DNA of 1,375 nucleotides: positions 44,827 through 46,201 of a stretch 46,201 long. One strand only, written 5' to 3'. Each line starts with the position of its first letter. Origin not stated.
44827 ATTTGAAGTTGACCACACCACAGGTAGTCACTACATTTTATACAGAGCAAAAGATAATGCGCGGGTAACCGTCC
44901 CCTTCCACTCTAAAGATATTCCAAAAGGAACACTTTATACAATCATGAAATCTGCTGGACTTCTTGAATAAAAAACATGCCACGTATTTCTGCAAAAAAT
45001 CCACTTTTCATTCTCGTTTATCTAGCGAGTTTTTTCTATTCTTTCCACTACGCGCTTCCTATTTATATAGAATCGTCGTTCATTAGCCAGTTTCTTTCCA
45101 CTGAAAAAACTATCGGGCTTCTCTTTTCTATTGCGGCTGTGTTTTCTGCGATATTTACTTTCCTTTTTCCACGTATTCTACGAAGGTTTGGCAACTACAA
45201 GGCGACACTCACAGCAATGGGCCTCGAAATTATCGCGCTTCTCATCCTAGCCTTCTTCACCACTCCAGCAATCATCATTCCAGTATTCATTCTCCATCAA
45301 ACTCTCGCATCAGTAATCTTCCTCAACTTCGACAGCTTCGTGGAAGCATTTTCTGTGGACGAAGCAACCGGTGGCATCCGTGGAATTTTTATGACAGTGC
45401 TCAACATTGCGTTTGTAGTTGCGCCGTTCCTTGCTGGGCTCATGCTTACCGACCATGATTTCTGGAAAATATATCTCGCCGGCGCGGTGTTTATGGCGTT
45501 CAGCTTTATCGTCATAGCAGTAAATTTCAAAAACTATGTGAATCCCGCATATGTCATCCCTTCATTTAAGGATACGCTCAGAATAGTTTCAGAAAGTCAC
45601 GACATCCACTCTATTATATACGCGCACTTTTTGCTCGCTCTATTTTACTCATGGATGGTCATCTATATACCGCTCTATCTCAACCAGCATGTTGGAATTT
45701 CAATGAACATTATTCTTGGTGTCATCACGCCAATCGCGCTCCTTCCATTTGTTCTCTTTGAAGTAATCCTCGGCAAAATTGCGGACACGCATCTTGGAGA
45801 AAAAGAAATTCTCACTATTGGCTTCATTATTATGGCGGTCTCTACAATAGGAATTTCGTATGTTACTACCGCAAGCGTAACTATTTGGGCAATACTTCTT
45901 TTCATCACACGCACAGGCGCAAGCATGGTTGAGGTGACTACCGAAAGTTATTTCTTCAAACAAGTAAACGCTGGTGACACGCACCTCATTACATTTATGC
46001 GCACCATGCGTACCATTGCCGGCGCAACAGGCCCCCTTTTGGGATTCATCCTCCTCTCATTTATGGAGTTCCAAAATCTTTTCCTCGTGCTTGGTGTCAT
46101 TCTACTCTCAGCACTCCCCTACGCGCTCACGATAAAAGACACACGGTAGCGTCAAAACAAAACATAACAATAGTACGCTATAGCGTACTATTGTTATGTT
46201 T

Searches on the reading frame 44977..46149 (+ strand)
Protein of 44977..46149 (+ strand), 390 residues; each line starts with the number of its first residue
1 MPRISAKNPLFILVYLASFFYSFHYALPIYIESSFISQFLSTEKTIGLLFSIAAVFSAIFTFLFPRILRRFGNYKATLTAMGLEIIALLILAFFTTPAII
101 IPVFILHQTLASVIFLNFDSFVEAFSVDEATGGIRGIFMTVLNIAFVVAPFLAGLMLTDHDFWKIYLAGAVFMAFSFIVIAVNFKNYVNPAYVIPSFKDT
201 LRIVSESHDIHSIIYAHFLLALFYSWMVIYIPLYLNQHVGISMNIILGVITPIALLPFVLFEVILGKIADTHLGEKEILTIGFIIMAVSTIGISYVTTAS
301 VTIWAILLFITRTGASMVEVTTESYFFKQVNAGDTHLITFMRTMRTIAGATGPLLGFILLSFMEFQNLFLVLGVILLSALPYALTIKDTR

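Call 17: search_protein_families(library=pfam, proteins=[window:44977-46149:+], max_evalue=0.001)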
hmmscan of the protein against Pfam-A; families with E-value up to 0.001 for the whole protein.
window:44977-46149:+ (390 aa): 2 families
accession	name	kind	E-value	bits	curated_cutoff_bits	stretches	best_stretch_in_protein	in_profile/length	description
PF07690.21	MFS_1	-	1e-25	90.8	33.4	2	15-322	2-315/347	Major Facilitator Superfamily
PF05977.19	MFS_3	-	0.00031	19.8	27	0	254-370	54-173/524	Transmembrane secretion effector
